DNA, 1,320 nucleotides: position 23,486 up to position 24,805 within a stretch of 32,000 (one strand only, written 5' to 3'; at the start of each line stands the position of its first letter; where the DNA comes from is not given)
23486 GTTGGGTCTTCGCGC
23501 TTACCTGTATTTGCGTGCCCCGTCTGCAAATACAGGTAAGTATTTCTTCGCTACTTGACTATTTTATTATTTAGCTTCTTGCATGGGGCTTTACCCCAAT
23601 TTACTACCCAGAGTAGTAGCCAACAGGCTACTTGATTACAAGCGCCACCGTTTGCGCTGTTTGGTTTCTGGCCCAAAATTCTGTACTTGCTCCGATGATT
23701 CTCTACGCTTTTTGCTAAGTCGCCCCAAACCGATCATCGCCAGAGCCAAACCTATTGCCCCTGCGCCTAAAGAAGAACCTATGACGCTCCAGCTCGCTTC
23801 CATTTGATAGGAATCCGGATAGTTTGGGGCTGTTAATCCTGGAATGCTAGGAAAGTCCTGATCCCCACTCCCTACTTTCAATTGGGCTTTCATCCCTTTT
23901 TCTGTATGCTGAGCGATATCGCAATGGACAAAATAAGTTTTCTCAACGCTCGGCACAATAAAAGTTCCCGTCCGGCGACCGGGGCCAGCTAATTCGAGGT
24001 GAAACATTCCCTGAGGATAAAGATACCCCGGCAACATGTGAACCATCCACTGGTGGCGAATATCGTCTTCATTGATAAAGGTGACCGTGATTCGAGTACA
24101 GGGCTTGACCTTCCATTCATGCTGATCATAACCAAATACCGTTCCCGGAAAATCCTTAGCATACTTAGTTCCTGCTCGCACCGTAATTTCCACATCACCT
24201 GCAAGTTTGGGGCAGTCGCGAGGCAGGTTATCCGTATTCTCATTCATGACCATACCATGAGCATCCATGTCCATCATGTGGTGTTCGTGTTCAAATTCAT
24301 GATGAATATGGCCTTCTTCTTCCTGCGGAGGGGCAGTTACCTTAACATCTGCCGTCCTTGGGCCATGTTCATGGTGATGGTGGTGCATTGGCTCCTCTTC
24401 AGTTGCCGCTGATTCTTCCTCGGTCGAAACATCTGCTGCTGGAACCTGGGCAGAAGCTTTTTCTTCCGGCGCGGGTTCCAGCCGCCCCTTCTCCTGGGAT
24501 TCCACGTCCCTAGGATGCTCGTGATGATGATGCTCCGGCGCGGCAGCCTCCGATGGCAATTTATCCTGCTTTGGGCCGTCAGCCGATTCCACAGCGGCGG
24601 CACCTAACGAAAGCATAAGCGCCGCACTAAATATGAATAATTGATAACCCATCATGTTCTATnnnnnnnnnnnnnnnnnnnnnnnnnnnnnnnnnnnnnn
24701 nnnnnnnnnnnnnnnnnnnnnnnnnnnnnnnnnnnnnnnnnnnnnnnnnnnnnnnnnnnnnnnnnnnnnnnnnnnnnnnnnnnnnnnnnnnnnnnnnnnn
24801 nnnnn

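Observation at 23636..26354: Tail-anchored two-domain multicopper oxidase plus His-rich cupredoxin gene pair next to the amo cluster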

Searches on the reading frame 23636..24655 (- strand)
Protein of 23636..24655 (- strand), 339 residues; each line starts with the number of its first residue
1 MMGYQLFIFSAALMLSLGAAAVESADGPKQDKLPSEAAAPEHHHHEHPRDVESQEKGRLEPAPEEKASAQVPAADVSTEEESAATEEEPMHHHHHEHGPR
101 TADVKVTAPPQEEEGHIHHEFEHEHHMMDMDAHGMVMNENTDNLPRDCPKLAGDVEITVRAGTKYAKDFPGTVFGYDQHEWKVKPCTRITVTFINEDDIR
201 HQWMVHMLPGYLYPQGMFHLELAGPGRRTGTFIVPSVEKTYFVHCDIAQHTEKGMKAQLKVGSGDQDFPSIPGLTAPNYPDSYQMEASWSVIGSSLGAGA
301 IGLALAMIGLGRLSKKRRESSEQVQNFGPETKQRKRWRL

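Call 3: search_protein_families(library=pfam, proteins=[window:23636-24655:-], max_evalue=0.01)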
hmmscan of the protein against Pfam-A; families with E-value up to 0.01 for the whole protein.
window:23636-24655:- (339 aa): 0 families

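Call 4: search_protein_families(library=ncbifam, proteins=[window:23636-24655:-], max_evalue=0.01)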
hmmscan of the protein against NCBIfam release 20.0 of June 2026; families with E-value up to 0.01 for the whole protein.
window:23636-24655:- (339 aa): 1 family
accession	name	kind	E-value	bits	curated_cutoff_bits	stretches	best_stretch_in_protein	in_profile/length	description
NF041620.1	MXAN_5187_fam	hypoth_equivalog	0.0015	18.3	200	1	11-118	319-424/601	MXAN_5187 family protein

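Call 9: find_homologous_proteins(query=window:23636-24655:-)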
Query window:23636-24655:- (339 aa): 2594 proteins with E <= 0.001 among 8000 candidates; the best 120 are listed.
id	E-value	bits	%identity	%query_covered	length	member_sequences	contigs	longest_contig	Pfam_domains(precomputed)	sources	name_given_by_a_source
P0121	8.3e-232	787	100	100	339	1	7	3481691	-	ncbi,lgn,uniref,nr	ncbi:hypothetical protein [Nitrosococcus oceani]|uniref:Copper oxidase n=2 Tax=Nitrosococcus oceani 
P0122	2.6e-191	654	84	100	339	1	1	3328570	-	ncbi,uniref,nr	ncbi:hypothetical protein [Nitrosococcus watsonii]|uniref:Copper oxidase n=1 Tax=Nitrosococcus watso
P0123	3.8e-168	577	72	100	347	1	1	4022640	-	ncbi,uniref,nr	ncbi:cupredoxin domain-containing protein [Nitrosococcus wardiae]|uniref:Copper oxidase n=1 Tax=Nitr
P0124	2.0e-162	559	72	100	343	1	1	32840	-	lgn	-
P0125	2.5e-162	558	72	100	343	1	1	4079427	-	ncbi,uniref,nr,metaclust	ncbi:conserved hypothetical protein [Nitrosococcus halophilus Nc 4]|uniref:Copper oxidase n=1 Tax=Ni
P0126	2.5e-152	525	67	99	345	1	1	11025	-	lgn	-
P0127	3.0e-134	466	61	100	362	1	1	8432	-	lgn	-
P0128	4.5e-133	462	58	99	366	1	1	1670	-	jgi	-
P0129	2.1e-131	457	61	99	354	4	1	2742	-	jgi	jgi:hypothetical protein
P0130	1.2e-130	454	59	99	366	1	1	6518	-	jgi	jgi:hypothetical protein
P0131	3.3e-126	439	55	99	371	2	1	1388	-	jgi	jgi:hypothetical protein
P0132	1.6e-122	427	78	63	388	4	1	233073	-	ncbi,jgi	ncbi:MAG: hypothetical protein ACU4EQ_02575 [Candidatus Nitrosoglobus sp.]|jgi:hypothetical protein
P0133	1.4e-121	424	75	67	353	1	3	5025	-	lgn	-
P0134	2.9e-120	420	57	99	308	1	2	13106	-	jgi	jgi:hypothetical protein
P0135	2.5e-116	407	59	99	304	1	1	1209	-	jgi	jgi:hypothetical protein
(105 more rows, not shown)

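Call 28: find_encoding_contigs(protein=P0132, flank=10000, max_places=1)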
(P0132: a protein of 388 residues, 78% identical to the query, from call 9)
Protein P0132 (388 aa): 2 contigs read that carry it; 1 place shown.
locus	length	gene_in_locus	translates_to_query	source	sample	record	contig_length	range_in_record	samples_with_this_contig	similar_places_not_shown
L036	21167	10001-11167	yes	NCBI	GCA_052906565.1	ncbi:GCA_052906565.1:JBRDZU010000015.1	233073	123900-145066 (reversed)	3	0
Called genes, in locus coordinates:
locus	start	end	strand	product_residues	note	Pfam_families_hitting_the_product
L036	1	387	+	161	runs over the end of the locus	PF00583:Acetyltransf_1, PF13673:Acetyltransf_10, PF13508:Acetyltransf_7, PF08445:FR47 (weak)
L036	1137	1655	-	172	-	PF00293:NUDIX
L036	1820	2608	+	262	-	PF01925:TauE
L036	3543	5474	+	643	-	PF08298:AAA_PrkA, PF13191:AAA_16 (faint), PF06798:PrkA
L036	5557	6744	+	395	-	PF04285:DUF444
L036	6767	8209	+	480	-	PF04293:SpoVR, PF24755:SpoVR_C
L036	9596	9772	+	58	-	-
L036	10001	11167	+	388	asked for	-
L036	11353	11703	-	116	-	PF00571:CBS (faint)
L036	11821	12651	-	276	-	PF00702:Hydrolase, PF12710:HAD, PF08282:Hydrolase_3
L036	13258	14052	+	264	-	PF04896:AmoC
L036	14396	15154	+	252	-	PF02461:AMO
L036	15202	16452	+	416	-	PF04744:Monooxygenase_B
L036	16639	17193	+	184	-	-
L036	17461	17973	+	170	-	-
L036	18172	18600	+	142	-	-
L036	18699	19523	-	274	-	PF00218:IGPS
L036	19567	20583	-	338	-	PF02885:Glycos_trans_3N, PF00591:Glycos_transf_3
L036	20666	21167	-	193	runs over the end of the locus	PF00117:GATase, PF07722:Peptidase_C26 (weak)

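Call 51: find_related_loci(query=A2, collection=metagenome_contigs, flank=10000)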
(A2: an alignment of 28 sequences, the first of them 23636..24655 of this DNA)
Query A2 (339 aa) in metagenome_contigs; peptide patterns used: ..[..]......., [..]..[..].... (x = any residue, [..] = any of these).
600 stretches matched a pattern (row limit reached: there are more); 543 encode a relative of the query (tblastn E <= 1e-3); the best 80 are kept; 80 distinct loci.
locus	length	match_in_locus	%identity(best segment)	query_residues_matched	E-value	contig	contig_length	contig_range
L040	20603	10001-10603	63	108-312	1e-84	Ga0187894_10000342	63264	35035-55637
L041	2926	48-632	63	119-313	4e-85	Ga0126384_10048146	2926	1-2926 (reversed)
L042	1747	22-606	63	119-313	8e-88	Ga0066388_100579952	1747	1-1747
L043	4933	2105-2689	62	119-313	7e-80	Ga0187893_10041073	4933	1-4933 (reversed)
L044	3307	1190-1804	61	119-323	1e-79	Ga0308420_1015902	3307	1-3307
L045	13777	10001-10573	60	107-296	5e-79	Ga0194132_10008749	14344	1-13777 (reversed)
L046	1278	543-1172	58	104-312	1e-84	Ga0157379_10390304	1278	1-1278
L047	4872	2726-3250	65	128-302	1e-78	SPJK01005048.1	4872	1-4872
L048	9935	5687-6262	63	123-311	2e-78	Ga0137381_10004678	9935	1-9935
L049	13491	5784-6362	60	119-312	2e-77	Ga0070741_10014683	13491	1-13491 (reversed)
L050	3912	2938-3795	44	15-320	2e-77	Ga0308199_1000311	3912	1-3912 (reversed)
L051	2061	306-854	62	130-316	2e-80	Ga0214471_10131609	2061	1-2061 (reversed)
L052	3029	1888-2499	56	123-326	1e-77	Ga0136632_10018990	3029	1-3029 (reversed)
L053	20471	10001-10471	68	128-284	6e-76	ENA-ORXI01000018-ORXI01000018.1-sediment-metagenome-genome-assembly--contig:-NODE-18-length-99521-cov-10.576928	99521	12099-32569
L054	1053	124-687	59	123-310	6e-82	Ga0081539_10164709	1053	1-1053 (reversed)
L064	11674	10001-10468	67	128-283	2e-72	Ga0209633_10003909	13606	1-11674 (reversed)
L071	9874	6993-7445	69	130-280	1e-71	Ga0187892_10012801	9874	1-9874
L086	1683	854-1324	66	126-283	6e-74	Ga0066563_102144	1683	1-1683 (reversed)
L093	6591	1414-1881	64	128-284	1e-69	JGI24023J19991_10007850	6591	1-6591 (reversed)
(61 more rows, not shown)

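Call 57: predict_structure(alignment_id=A2)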
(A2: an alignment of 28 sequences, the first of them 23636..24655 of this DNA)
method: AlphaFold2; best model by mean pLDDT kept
length: 339 residues; sequences in the alignment: 28
mean_pLDDT: 55.9   pTM: 0.38
mean pLDDT of the five models: 55.9, 55.3, 54.0, 53.9, 48.1
residues with pLDDT >= 90: 0; 70-90: 88; 50-70: 92; < 50: 159
segments of 3 or more residues with pLDDT < 50: 23-27, 29-32, 35-39, 50-58, 64-71, 73-88, 90-94, 100-140, 167-179, 248-286
pLDDT, mean of each block of 10 residues (from residue 1): 71 67 47 48 49 46 49 45 45 44 45 36 39 42 66 80 57 40 75 79 70 69 83 71 56 34 38 37 48 77 83 61 52 51
secondary structure, 60 per line:
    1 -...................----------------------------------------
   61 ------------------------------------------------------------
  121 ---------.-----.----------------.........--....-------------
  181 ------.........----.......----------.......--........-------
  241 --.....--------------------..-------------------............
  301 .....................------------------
elements in order: H2-20 E153-161 H164-167 E187-195 E200-206 E217-223 E226-233 E243-247 H289-321

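Call 59: search_solved_structures(query=A2, max_evalue=1, show_alignments=3)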
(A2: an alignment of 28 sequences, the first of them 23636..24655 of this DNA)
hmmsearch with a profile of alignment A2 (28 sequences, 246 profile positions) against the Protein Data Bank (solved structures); distinct sequences matched with E-value up to 1: 4.
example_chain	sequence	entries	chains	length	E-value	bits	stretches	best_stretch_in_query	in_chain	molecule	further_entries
6kol_A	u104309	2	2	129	0.014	18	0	93-121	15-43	Blue (Type 1) copper domain protein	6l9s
6vox_A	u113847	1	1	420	0.33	13.5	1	147-183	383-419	Copper oxidase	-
2aan_A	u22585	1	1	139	0.59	12.7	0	93-128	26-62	auracyanin A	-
1v75_A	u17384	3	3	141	0.8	12.3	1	133-186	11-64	Hemoglobin D alpha chain | Hemoglobin D subunit alpha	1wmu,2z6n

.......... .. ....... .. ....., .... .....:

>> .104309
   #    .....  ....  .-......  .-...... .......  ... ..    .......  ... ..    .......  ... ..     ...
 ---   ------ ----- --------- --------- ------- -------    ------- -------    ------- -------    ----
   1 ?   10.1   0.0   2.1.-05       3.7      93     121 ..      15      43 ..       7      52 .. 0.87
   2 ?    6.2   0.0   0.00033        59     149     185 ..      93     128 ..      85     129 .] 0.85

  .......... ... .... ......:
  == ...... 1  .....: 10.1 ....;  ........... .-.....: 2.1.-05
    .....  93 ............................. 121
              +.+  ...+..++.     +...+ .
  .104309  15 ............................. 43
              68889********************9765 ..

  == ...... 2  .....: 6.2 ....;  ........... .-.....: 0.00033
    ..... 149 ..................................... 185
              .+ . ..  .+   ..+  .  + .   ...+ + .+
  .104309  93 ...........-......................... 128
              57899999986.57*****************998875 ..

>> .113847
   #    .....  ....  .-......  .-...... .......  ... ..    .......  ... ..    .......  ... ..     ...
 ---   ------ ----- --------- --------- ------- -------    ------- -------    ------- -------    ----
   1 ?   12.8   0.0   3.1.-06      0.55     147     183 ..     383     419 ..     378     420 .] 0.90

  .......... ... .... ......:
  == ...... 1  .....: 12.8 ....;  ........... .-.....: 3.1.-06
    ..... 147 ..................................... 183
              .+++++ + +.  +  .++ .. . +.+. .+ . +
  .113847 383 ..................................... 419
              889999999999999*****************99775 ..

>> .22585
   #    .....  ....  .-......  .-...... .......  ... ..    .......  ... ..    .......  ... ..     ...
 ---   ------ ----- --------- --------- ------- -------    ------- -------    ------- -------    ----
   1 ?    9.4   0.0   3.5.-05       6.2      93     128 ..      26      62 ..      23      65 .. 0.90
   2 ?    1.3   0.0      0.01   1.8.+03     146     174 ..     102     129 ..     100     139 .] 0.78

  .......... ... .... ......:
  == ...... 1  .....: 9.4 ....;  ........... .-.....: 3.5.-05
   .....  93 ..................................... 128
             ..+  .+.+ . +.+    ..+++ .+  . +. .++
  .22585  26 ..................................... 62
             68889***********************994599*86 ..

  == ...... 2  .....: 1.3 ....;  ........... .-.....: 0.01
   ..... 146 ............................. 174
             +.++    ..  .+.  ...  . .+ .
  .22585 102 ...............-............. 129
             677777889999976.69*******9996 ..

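Call 64: search_protein_families(library=pfam, proteins=[L064:9740-10471:+, L071:6693-7472:+, L093:1057-1905:+, L036:10001-11167:+, L086:671-1681:+], max_evalue=0.1)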
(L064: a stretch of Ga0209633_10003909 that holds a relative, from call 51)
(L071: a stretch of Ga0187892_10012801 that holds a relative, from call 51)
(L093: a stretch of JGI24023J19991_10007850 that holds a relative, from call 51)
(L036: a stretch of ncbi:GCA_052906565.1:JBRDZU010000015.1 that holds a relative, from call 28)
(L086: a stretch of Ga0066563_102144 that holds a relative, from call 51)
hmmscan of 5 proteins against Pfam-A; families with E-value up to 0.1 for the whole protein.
L064:9740-10471:+ (243 aa): 3 families
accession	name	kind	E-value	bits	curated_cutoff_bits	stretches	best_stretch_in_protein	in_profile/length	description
PF06525.17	SoxE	-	8.3e-05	22.6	21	0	114-165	16-65/149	Sulfocyanin (SoxE) domain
PF07731.20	Cu-oxidase_2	-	0.001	19.3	20.4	1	198-222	110-134/137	Multicopper oxidase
PF00127.26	Copper-bind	-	0.034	15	21.2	0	151-222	27-99/99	Copper binding proteins, plastocyanin/azurin family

L071:6693-7472:+ (259 aa): 3 families
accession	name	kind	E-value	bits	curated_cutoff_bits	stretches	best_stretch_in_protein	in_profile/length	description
PF07731.20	Cu-oxidase_2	-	2.9e-06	27.5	20.4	1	139-234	23-135/137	Multicopper oxidase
PF06525.17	SoxE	-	0.00045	20.2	21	1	196-233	102-139/149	Sulfocyanin (SoxE) domain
PF13473.12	Cupredoxin_1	-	0.034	14.6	27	0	125-232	22-104/104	Cupredoxin-like domain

L093:1057-1905:+ (282 aa): 1 family
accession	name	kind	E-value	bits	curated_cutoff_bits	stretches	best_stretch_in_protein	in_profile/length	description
PF07731.20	Cu-oxidase_2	-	6.8e-06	26.3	20.4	1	148-253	9-134/137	Multicopper oxidase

L036:10001-11167:+ (388 aa): 1 family
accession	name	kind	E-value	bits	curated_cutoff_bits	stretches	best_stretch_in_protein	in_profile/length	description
PF06525.17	SoxE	-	0.022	14.7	21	0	280-305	113-138/149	Sulfocyanin (SoxE) domain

L086:671-1681:+ (336 aa): 2 families
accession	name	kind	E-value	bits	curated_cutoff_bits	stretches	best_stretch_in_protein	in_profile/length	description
PF07731.20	Cu-oxidase_2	-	0.00054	20.2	20.4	1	175-198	112-135/137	Multicopper oxidase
PF20000.4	fvmX2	-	0.021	14.8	27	0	211-267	124-180/261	FtsH ternary system domain X2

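Call 65: search_protein_families(library=ncbifam, proteins=[L064:9740-10471:+, L071:6693-7472:+, L093:1057-1905:+, L036:10001-11167:+, L086:671-1681:+], max_evalue=0.1)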
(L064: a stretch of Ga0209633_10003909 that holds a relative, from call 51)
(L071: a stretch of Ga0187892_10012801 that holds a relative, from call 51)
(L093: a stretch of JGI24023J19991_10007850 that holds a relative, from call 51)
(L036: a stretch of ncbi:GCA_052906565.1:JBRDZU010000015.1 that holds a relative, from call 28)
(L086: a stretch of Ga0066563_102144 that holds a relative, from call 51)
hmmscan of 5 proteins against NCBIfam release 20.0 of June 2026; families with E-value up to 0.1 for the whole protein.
L064:9740-10471:+ (243 aa): 4 families
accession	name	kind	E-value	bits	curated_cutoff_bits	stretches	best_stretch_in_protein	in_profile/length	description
NF050188.1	OxThioModRiPPHvfA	equivalog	1.7e-07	31.8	95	1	34-87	18-77/96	oxazolone/thioamide-modified RiPP metallophore HvfA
NF050137.2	KCGExKCG_twice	domain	5.3e-05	22.8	19.5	2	50-66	12-28/29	HvfA family oxazolone/thioamide-modified RiPP metallophore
TIGR03094.1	sulfo_cyanin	equivalog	0.011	15.2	168.4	0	125-164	73-110/195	sulfocyanin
NF038108.1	RiPP_NF038108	subfamily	0.084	12.8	30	0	56-88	11-43/65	Cys-every-fifth RiPP peptide CefA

L071:6693-7472:+ (259 aa): 5 families
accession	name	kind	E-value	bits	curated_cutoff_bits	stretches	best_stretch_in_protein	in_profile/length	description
NF050188.1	OxThioModRiPPHvfA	equivalog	1.7e-08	35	95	1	53-100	43-90/96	oxazolone/thioamide-modified RiPP metallophore HvfA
NF050137.2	KCGExKCG_twice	domain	2.6e-05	23.8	19.5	2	57-86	1-28/29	HvfA family oxazolone/thioamide-modified RiPP metallophore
TIGR03094.1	sulfo_cyanin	equivalog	0.015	14.7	168.4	1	178-233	128-185/195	sulfocyanin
TIGR03390.1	ascorbOXfungal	equivalog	0.037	12.5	445.35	1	210-235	509-534/538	L-ascorbate oxidase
NF008205.1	PRK10965.1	equivalog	0.041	12.7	525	0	86-232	378-528/529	multicopper oxidase CueO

L093:1057-1905:+ (282 aa): 2 families
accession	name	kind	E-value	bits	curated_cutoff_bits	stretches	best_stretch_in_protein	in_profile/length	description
NF050188.1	OxThioModRiPPHvfA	equivalog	1.9e-07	31.6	95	1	51-113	32-90/96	oxazolone/thioamide-modified RiPP metallophore HvfA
NF050137.2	KCGExKCG_twice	domain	0.00037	20.1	19.5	1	63-76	15-28/29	HvfA family oxazolone/thioamide-modified RiPP metallophore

L036:10001-11167:+ (388 aa): 0 families

L086:671-1681:+ (336 aa): 1 family
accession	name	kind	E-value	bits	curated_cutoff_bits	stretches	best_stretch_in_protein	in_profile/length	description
TIGR01480.1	copper_res_A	subfamily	0.042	12.3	478.95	1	53-196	443-592/593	copper resistance system multicopper oxidase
